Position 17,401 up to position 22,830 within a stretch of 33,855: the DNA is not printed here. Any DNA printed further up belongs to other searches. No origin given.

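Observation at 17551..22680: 1709-aa single-chain fusion of a pseudo-peptidase/coiled-coil ectodomain to an FtsX permease: a possible cis-fused analogue of FtsEX-EnvC/PcsB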

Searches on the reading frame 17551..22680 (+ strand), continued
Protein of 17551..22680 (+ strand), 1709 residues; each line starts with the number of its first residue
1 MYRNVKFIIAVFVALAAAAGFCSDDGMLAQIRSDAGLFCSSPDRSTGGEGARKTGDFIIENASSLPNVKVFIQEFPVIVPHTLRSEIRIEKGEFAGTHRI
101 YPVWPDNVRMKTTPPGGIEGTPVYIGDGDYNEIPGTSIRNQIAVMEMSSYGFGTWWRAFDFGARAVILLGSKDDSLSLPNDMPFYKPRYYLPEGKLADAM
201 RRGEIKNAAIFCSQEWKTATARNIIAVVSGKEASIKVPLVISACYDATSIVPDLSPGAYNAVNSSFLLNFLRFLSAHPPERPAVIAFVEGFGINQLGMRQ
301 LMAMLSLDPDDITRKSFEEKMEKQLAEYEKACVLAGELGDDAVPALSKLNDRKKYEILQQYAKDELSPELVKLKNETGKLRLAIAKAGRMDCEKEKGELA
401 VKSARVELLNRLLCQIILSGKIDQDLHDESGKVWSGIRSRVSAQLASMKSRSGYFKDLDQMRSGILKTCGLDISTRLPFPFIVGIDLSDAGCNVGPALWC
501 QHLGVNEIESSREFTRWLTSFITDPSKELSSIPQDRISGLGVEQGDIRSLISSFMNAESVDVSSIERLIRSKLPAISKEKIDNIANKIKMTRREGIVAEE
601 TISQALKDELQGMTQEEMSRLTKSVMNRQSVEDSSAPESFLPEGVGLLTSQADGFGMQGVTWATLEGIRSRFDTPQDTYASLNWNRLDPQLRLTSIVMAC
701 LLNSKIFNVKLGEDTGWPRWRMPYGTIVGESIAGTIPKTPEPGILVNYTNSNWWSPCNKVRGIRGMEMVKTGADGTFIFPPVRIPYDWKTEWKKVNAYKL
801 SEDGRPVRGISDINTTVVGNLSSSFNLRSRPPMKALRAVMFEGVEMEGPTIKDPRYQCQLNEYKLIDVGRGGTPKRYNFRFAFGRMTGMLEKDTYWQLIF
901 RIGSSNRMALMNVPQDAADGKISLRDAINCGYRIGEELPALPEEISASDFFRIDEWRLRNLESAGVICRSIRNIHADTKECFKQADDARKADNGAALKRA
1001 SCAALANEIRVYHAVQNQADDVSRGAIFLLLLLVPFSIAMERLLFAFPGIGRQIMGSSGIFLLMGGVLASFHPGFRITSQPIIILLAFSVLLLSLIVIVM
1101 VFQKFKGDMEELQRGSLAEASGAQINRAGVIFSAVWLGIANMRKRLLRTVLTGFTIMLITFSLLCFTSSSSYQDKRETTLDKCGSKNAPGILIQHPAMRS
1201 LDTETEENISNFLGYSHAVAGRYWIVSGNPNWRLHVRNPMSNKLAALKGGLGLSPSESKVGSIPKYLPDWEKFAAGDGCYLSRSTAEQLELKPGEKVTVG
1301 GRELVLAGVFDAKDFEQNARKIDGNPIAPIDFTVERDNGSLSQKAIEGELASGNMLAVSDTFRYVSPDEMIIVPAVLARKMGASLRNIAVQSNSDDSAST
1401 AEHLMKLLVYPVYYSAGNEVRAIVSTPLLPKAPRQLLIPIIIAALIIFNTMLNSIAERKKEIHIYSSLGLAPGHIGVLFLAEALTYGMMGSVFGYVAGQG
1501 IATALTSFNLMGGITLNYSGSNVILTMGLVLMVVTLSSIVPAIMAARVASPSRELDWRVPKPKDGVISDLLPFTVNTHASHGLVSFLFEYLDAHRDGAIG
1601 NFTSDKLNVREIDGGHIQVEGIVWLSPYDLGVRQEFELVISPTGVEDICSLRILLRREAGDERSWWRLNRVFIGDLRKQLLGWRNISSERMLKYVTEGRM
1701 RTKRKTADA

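Call 10: search_solved_structures(query=A1, max_evalue=1, show_alignments=3)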
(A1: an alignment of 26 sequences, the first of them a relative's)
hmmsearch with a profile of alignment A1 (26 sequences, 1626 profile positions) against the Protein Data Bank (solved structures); distinct sequences matched with E-value up to 1: 42.
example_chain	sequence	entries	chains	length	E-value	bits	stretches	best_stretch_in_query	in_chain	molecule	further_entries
2ek8_A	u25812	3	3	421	7.2e-19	69.9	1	26-313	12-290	Aminopeptidase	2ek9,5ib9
6hc6_A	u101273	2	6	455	1.8e-15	58.6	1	35-335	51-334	Aminopeptidase YwaD | Aminopeptidase Y (Arg Lys Leu preference)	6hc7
5gko_A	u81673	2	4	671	9.3e-10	39.7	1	1296-1464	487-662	Macrolide export ATP-binding/permease protein MacB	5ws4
9o9x_C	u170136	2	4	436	1.9e-08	35.3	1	1354-1463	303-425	ABC transporter permease YtrF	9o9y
5lil_A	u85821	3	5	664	1.6e-07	32.3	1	1352-1464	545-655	Macrolide export ATP-binding/permease protein MacB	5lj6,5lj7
8kco_A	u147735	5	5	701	2e-05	25.3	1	228-309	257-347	Nicastrin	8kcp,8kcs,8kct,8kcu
5a63_A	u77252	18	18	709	2.1e-05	25.3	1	228-309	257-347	Nicastrin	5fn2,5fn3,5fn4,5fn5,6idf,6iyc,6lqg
8oqy_A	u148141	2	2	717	2.1e-05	25.3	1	228-309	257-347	Nicastrin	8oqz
4uis_A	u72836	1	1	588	2.3e-05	25.1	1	232-310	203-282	GAMMA-SECRETASE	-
8x52_A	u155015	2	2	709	2.3e-05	25.1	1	230-309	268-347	Nicastrin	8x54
7arh_C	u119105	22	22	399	0.00012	22.8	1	1351-1468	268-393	Lipoprotein-releasing ABC transporter permease subunit LolC | Lipo-releasing system transmembrane protein lolC | Lipoprotein-releasing system transmembrane prot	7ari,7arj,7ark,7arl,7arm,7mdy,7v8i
7mdx_A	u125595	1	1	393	0.00039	21.1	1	1351-1463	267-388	Lipoprotein-releasing system transmembrane protein LolC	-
6w6l_5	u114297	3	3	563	0.00057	20.5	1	126-305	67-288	Nicalin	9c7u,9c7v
9w37_A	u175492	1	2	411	0.0008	20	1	1304-1464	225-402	LolF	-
9w35_A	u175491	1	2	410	0.0011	19.5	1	1304-1464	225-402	LolF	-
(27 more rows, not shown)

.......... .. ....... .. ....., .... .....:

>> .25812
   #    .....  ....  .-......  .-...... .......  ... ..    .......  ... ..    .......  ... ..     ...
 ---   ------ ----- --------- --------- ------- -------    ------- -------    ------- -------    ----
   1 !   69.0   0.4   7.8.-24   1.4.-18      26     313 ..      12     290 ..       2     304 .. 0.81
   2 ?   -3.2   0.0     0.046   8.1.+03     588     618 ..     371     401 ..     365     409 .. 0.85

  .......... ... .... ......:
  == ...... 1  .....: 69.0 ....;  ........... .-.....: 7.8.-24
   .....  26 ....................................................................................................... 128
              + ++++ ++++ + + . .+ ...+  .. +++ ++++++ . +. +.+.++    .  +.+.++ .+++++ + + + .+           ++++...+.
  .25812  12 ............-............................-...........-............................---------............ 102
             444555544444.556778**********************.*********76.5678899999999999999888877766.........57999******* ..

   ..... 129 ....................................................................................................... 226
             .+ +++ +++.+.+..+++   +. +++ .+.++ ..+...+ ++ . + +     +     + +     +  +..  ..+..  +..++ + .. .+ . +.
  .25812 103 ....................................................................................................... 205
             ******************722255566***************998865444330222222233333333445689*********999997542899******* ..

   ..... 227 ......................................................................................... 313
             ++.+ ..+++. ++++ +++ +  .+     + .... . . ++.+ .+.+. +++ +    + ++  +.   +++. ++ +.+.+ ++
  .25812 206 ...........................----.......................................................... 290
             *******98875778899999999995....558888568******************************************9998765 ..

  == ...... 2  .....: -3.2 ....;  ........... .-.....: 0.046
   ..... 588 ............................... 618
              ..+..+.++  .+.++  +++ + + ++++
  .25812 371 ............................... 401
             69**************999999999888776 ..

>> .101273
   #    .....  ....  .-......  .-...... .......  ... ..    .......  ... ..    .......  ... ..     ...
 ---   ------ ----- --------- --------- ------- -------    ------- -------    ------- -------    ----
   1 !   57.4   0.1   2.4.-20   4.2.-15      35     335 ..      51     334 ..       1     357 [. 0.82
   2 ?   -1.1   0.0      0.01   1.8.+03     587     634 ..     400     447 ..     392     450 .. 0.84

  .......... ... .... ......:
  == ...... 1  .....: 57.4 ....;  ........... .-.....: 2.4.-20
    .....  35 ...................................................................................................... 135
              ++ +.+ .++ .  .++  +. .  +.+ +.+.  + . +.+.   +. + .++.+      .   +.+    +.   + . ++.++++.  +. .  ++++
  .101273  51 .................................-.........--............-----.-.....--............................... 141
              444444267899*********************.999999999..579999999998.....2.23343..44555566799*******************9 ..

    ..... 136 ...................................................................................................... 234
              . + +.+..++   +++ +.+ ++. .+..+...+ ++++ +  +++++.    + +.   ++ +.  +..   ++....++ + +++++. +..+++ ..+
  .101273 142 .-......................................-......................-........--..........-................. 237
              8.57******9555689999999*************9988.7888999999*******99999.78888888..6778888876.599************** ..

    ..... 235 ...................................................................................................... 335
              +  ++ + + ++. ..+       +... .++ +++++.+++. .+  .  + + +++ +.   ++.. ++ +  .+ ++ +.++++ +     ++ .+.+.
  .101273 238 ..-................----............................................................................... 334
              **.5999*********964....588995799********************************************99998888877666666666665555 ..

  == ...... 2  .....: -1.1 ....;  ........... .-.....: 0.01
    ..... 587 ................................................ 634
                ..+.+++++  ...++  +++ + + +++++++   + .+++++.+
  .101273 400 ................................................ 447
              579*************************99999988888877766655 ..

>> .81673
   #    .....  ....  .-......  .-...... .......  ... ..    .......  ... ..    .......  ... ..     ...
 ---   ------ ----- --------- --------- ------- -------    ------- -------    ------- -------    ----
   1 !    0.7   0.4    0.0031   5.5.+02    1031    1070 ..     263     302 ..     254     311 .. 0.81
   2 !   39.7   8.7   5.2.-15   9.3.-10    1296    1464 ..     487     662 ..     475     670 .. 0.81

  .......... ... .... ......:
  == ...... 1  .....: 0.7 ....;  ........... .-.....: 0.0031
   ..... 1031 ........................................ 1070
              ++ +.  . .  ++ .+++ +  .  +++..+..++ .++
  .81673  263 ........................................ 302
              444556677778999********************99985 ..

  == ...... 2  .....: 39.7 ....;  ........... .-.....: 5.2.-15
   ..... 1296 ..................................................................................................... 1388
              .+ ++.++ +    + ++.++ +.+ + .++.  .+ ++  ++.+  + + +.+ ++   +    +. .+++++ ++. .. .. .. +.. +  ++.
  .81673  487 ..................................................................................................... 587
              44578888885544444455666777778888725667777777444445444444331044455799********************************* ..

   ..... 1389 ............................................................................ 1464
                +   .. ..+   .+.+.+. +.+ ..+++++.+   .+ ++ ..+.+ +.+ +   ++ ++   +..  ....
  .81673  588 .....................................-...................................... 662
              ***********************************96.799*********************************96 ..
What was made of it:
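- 18961..19110 (+): aa 471-520: central M28 strands, including GIDLSD with the near-invariant D486 (inferred equivalent of the M28 Asp/Glu ligand). The equivalence rests on motif and strand position compared with YwaD '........' (call 10).
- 20986..22197 (+): aa 1146-1549: MacB/LolCE-type module. Comprises TM1, a 264-aa periplasmic domain (aa 1170-1433), TM2, the coupling-helix region (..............), TM3 and TM4. MacB 5gko 9e-10 and YtrF 2e-8 (call 10).
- On Peptidase family M28 (active co-catalytic zinc aminopeptidases): Family profile vs 2ek8 E 7e-19 and YwaD 2e-15 (call 10).
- Checked: A 26-sequence family profile hits PA-containing M28 aminopeptidases 2ek8 (E 7e-19) and YwaD/BSAP (2e-15), then nicastrin, nicalin and TfR (call 10).
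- Coupling region aligned to MacB '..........': call 10.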

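Call 11: find_encoding_contigs(protein=P0004, flank=10000, max_places=2)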
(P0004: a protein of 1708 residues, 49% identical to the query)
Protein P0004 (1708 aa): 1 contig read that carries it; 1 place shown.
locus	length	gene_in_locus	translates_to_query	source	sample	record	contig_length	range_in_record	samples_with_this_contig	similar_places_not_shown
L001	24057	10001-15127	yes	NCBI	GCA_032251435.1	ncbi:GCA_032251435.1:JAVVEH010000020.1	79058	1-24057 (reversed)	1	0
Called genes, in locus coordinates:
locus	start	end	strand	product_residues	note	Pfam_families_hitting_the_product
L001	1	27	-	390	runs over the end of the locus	PF02746:MR_MLE_N, PF13378:MR_MLE_C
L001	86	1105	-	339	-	PF05343:Peptidase_M42, PF01546:Peptidase_M20 (weak)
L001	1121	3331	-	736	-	PF03636:Glyco_hydro_65N, PF03632:Glyco_hydro_65m, PF03633:Glyco_hydro_65C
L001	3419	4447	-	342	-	PF08240:ADH_N, PF16912:Glu_dehyd_C, PF00107:ADH_zinc_N, PF13602:ADH_zinc_N_2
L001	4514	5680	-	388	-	PF00248:Aldo_ket_red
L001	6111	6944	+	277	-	PF27149:YdjY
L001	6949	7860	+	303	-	PF12833:HTH_18, PF00165:HTH_AraC (weak)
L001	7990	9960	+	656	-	PF20581:DUF6785, PF20580:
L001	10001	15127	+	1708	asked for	PF04389:Peptidase_M28 (faint), PF02687:FtsX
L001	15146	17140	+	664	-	-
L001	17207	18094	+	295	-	-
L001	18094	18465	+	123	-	PF05402:PqqD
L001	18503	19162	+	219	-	PF02687:FtsX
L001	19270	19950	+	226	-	PF00005:ABC_tran, PF02463:SMC_N (faint)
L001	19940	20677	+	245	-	PF00005:ABC_tran, PF02463:SMC_N (faint)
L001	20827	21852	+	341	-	PF14607:GxDLY, PF14606:Lipase_GDSL_3, PF13472:Lipase_GDSL_2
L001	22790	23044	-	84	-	PF06769:YoeB_toxin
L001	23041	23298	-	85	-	PF02604:PhdYeFM_antitox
